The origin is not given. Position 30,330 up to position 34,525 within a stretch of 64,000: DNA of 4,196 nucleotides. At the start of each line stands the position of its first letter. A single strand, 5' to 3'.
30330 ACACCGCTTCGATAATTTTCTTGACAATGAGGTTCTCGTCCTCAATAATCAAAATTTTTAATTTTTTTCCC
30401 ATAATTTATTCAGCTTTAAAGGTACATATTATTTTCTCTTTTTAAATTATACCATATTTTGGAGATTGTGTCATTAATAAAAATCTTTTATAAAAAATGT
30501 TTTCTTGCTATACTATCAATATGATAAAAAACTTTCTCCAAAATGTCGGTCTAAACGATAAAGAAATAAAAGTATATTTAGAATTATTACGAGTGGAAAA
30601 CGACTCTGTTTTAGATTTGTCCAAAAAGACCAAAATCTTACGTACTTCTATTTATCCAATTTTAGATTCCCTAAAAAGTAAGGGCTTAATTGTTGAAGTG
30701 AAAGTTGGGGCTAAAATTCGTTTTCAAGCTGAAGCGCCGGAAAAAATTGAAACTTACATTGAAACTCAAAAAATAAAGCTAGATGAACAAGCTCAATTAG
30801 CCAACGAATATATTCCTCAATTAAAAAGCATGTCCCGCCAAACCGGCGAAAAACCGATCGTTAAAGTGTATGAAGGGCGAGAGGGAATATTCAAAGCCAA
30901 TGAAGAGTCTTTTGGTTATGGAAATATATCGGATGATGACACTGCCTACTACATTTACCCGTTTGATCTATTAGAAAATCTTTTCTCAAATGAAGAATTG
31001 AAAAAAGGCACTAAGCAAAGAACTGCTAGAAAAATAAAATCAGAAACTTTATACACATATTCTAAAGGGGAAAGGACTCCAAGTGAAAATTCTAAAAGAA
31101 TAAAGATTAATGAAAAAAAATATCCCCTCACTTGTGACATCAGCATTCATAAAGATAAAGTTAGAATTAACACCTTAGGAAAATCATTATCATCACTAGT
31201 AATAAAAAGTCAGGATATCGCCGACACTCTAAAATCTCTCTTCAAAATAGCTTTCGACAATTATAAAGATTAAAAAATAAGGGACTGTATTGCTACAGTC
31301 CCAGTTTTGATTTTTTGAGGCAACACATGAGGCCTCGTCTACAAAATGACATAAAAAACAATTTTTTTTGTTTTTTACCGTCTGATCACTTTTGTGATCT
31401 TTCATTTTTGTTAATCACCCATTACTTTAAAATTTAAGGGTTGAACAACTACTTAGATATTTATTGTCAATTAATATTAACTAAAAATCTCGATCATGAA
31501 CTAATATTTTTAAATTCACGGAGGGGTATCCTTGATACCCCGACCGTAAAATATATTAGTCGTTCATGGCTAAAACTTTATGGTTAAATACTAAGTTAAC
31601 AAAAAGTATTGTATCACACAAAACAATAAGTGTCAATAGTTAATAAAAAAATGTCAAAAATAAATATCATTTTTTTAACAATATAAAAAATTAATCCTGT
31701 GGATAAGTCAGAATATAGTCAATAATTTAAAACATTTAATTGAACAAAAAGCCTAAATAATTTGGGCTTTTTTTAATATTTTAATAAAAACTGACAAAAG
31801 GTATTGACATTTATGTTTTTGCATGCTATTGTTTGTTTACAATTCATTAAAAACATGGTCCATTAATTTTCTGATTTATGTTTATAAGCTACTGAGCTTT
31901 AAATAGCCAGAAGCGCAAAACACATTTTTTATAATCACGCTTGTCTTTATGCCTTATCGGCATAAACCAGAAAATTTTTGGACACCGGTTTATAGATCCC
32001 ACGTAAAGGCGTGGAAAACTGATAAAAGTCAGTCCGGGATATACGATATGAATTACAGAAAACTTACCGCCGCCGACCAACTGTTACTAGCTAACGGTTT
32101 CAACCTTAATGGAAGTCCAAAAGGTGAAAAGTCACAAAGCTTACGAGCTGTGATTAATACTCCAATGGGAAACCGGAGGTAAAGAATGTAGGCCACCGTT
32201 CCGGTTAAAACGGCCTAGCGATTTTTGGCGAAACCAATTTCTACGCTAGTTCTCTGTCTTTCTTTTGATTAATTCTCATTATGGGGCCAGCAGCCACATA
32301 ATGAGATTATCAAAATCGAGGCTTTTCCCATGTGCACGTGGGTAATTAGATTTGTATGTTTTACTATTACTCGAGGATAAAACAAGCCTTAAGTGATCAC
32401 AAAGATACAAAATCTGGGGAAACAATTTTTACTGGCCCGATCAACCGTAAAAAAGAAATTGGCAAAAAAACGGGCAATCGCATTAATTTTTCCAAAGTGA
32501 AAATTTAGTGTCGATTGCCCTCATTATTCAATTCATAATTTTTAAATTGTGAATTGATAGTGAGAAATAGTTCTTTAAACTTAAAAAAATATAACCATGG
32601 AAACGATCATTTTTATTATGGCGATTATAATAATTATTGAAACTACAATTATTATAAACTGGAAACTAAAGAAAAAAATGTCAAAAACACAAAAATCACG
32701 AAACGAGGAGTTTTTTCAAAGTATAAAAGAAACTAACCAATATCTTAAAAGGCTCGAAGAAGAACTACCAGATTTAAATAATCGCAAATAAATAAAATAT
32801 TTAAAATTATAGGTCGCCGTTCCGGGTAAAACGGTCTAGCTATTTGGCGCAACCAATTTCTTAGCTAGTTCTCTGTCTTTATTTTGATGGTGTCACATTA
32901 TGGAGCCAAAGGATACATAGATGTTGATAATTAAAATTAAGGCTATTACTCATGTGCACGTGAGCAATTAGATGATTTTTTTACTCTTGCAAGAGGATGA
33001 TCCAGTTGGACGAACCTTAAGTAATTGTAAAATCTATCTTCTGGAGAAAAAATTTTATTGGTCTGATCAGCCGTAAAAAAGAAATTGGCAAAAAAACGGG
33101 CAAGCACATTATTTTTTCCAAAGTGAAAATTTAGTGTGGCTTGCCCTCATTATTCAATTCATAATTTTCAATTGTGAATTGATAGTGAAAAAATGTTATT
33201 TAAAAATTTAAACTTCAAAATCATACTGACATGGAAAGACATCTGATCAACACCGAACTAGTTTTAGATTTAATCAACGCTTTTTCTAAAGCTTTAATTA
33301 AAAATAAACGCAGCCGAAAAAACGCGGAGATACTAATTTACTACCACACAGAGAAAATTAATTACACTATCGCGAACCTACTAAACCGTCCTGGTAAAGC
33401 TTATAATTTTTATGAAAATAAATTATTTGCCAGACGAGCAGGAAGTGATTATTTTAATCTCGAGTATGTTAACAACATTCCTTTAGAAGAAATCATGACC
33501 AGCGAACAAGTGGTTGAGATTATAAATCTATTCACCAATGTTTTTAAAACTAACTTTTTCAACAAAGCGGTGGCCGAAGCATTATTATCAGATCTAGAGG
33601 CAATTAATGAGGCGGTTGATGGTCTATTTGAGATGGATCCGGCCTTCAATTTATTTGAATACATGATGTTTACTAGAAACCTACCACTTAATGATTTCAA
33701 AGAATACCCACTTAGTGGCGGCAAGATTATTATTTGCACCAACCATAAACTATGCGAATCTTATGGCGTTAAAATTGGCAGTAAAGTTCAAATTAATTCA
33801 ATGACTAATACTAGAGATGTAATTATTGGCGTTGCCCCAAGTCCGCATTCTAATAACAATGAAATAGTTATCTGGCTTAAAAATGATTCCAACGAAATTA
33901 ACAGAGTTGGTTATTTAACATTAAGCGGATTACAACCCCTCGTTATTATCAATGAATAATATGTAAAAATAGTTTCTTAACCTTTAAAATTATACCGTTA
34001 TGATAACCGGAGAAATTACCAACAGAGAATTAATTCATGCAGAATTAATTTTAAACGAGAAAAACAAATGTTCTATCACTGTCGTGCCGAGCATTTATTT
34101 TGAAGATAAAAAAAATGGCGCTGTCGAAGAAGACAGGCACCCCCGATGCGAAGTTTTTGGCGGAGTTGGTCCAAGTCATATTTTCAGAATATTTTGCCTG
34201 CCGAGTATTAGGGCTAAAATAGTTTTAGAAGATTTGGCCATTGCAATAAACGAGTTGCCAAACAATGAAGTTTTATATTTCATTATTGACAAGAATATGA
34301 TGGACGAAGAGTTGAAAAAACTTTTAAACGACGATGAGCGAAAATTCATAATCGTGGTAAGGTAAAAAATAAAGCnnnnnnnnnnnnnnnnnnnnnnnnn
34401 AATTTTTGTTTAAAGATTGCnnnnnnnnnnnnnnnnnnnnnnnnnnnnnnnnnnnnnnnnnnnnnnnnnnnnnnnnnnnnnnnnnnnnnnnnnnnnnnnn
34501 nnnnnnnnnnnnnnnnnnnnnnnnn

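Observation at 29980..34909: Accessory island between tig and hppA: paralogous pseudo-receiver genes bracket a TrmB regulator, ORF-free transcription units and orphan ORFs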

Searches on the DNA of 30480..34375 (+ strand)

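Call 32: search_dna_similar(query=window:30480-34375:+, collection=phages, mode=distant, max_evalue=0.001)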
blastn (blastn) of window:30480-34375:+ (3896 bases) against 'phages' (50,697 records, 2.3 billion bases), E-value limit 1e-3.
No match.
